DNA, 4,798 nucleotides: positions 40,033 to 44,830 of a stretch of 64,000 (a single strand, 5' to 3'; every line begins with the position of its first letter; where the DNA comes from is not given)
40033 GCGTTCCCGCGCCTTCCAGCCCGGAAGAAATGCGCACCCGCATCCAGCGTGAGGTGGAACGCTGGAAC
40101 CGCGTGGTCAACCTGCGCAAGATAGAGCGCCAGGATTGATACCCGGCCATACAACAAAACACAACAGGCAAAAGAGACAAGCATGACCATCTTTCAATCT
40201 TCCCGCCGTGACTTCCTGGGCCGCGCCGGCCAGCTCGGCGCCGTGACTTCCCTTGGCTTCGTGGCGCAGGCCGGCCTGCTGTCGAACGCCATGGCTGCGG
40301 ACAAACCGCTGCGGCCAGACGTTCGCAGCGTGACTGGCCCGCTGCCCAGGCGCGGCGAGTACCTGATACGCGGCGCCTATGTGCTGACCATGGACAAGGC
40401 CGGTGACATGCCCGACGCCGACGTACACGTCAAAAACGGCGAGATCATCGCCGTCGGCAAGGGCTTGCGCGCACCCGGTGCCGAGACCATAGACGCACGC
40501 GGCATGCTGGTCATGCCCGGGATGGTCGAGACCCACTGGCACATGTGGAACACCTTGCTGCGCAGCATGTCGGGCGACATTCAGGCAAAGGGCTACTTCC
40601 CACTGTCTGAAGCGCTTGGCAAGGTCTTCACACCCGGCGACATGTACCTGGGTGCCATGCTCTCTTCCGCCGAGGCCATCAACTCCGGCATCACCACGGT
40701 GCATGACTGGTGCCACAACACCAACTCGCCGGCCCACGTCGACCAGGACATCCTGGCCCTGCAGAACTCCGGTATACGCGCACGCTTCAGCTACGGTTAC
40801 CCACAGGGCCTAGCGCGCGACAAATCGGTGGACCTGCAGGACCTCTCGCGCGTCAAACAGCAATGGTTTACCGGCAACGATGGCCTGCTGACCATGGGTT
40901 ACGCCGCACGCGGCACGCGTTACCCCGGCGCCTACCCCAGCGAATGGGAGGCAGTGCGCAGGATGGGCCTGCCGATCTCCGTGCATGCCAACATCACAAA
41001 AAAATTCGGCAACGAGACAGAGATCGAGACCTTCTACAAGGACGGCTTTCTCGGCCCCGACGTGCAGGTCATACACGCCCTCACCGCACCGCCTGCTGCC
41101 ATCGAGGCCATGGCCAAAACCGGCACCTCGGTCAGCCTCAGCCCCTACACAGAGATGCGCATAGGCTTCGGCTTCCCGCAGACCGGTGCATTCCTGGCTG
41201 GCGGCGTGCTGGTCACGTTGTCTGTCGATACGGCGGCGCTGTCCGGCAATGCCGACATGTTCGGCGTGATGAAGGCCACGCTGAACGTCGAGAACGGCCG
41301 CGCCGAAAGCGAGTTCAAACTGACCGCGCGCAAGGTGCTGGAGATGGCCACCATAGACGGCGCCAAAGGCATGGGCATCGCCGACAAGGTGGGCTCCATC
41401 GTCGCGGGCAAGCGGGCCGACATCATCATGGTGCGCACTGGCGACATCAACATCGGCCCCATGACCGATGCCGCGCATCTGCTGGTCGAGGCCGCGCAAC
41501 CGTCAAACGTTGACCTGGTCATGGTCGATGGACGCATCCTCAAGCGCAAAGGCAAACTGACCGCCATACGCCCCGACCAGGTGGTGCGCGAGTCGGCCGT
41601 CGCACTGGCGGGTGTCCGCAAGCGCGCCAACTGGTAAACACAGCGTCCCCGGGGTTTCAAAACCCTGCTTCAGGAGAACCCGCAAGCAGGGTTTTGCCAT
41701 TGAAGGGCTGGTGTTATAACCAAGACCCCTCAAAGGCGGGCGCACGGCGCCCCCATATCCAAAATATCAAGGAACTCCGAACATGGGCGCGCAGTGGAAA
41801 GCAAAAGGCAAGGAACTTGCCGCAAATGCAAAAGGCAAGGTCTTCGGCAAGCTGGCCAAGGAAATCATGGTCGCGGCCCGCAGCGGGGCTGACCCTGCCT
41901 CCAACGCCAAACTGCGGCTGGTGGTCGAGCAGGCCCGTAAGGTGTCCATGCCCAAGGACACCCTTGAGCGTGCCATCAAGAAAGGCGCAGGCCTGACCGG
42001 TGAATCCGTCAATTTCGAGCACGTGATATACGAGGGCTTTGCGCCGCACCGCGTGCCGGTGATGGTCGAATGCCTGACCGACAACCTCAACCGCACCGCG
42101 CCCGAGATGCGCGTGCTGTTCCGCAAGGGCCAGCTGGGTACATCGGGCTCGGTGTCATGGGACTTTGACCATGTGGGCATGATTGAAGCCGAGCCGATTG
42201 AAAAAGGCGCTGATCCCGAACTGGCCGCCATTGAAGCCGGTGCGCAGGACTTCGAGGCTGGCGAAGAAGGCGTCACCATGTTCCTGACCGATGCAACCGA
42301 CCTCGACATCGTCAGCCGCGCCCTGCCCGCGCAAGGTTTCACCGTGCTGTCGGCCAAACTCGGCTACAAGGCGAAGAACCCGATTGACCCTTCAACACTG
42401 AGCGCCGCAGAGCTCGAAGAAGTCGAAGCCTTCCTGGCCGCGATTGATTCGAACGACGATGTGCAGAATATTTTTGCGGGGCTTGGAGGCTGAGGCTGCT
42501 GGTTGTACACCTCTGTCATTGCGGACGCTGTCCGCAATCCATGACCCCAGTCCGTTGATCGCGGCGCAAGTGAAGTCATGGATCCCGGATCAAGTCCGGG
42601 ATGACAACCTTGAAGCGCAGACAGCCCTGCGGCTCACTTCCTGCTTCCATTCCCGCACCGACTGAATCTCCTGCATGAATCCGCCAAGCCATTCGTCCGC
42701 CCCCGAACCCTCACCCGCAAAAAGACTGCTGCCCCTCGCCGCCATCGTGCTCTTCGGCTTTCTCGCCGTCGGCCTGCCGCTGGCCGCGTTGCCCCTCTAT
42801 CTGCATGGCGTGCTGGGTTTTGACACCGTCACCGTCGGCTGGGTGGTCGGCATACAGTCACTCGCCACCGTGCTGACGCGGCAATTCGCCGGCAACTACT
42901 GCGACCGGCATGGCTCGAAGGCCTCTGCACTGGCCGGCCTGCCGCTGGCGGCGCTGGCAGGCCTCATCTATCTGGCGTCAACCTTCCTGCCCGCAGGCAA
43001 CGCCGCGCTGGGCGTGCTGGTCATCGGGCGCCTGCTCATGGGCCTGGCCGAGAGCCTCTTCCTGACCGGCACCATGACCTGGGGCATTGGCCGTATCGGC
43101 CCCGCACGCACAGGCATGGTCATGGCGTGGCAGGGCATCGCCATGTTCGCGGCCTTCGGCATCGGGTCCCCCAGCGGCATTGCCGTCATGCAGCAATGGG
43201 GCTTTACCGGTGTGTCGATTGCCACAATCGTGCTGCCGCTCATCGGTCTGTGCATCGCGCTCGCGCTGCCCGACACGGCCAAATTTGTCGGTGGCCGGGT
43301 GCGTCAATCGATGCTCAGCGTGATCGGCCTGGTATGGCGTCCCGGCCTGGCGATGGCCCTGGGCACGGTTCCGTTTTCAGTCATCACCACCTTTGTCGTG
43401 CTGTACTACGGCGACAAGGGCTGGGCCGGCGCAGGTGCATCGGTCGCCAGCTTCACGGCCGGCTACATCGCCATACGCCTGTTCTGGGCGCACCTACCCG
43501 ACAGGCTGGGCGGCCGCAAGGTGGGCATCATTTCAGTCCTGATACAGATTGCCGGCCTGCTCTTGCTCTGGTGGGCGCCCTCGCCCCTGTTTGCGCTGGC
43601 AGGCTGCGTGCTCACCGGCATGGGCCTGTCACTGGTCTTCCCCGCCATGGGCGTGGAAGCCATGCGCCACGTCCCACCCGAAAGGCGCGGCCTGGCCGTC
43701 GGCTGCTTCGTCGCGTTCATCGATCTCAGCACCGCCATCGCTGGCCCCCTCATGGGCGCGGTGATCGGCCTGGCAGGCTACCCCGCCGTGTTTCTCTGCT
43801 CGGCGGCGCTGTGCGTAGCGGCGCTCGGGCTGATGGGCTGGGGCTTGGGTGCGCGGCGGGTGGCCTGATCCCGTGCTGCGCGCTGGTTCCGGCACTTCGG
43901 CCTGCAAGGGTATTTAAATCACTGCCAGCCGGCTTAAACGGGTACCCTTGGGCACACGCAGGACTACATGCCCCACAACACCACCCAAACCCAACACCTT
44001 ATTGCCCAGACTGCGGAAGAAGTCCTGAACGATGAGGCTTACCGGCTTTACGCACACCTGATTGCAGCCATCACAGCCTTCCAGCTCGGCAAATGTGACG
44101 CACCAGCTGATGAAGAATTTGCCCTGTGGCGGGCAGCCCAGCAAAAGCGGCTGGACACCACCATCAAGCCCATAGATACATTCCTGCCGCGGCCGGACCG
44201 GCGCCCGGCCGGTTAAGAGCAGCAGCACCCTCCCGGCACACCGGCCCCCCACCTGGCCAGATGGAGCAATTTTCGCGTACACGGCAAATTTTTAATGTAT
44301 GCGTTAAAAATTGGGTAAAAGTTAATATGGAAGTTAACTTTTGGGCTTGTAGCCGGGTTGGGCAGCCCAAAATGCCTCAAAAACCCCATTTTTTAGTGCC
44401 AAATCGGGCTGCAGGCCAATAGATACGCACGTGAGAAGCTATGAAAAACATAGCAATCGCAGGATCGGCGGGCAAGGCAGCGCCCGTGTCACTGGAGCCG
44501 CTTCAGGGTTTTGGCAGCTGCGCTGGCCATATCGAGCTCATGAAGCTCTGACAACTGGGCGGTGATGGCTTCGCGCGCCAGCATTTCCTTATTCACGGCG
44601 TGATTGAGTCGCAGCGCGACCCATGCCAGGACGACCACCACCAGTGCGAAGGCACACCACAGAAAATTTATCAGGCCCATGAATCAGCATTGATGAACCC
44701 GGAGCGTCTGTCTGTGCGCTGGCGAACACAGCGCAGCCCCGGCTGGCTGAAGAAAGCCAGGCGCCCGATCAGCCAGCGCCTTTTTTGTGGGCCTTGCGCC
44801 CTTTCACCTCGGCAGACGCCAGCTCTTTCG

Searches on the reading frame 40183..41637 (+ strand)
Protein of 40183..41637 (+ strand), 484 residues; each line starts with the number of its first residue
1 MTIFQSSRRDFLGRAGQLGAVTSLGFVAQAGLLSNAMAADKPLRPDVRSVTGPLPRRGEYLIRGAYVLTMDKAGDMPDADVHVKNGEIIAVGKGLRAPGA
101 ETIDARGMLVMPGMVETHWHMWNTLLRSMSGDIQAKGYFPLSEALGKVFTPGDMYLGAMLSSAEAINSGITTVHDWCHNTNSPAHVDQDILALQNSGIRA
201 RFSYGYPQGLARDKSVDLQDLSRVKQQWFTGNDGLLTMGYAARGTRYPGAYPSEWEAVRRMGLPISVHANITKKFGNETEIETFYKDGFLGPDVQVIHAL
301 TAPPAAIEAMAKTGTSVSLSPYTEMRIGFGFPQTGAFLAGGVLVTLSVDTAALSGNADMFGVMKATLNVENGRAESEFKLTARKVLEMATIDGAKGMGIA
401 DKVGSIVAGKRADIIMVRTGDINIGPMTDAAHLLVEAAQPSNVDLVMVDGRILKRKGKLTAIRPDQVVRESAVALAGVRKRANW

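Call 34: search_protein_families(library=ncbifam, proteins=[window:40183-41637:+])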
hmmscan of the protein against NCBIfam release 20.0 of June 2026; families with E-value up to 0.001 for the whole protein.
window:40183-41637:+ (484 aa): 65 families (the best 25 are shown)
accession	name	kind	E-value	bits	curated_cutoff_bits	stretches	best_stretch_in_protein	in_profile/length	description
NF006056.0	PRK08204.1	subfamily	7.8e-135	450.1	391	1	59-482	4-444/449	hypothetical protein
NF004701.0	PRK06038.1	equivalog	3.5e-54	184.2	609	1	60-482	6-430/432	N-ethylammeline chlorohydrolase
NF005557.0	PRK07228.1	equivalog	7.5e-54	183.1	522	1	60-482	3-441/445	5'-deoxyadenosine deaminase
NF006055.0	PRK08203.1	equivalog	1e-44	152.9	532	2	273-475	249-447/455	8-oxoguanine deaminase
NF006549.0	PRK09045.1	equivalog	5.6e-39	134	540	1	59-471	9-432/444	TRZ/ATZ family hydrolase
NF004995.0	PRK06380.1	subfamily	2e-35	122.6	567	2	272-469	217-414/418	metal-dependent hydrolase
NF009059.0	PRK12393.1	equivalog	2.1e-35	122.3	543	2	277-480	256-457/460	amidohydrolase family protein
NF006252.0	PRK08393.1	equivalog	8.6e-34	117.3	617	2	270-470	218-415/424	N-ethylammeline chlorohydrolase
NF006681.0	PRK09229.1-2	equivalog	2.3e-26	92.5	362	2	280-463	253-434/451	formimidoylglutamate deiminase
NF004801.0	PRK06151.1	subfamily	7e-26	91.1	416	2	270-467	250-451/491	chlorohydrolase family protein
NF005540.0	PRK07203.1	equivalog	8.8e-26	90.5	444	2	61-203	3-156/444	putative aminohydrolase SsnA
TIGR03314.1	Se_ssnA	subfamily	3.6e-25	88.7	455.5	2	61-202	2-154/441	putative selenium metabolism protein SsnA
NF005211.0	PRK06687.1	equivalog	7.2e-23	81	703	2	286-460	240-415/419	TRZ/ATZ family protein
NF012037.0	PRK15493.1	equivalog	5.7e-20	71.5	779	2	310-472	265-427/435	bifunctional S-methyl-5'-thioadenosine deaminase/S-adenosylhomocysteine deaminase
TIGR01224.1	hutI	equivalog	1.7e-17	63.4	298.15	2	257-420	205-354/377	imidazolonepropionase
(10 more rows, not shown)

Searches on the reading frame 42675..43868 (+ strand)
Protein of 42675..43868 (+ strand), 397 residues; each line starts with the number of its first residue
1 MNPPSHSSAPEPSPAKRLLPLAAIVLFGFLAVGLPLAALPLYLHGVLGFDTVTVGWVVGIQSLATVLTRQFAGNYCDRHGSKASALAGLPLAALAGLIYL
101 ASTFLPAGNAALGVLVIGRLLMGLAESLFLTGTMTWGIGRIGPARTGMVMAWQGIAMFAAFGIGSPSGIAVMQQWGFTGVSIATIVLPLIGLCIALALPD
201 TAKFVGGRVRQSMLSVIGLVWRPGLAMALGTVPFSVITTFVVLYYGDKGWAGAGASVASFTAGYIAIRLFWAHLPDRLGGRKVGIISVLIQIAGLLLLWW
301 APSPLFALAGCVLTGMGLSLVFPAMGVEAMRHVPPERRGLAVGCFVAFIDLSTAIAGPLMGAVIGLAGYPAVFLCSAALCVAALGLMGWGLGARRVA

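Call 28: search_protein_families(library=pfam, proteins=[window:42675-43868:+])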
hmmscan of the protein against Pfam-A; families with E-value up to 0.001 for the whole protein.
window:42675-43868:+ (397 aa): 2 families
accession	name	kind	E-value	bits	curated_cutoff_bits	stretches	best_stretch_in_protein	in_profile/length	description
PF07690.21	MFS_1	-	1.3e-34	120.1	33.4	2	253-388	34-169/347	Major Facilitator Superfamily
PF13347.12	MFS_2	-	1.9e-07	30.4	27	1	241-369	246-386/427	MFS/sugar transport protein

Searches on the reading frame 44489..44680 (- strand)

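Call 28: search_protein_families(library=pfam, proteins=[window:44489-44680:-])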
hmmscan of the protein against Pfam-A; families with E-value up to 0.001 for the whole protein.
window:44489-44680:- (63 aa): 0 families

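Call 90: search_protein_families(library=pfam, proteins=[window:44489-44680:-], max_evalue=0.01)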
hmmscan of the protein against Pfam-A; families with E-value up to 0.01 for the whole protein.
window:44489-44680:- (63 aa): 1 family
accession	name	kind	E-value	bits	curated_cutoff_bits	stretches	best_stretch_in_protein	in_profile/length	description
PF05120.17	GvpG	-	0.0027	18.3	30.6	1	16-48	10-42/67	Gas vesicle protein G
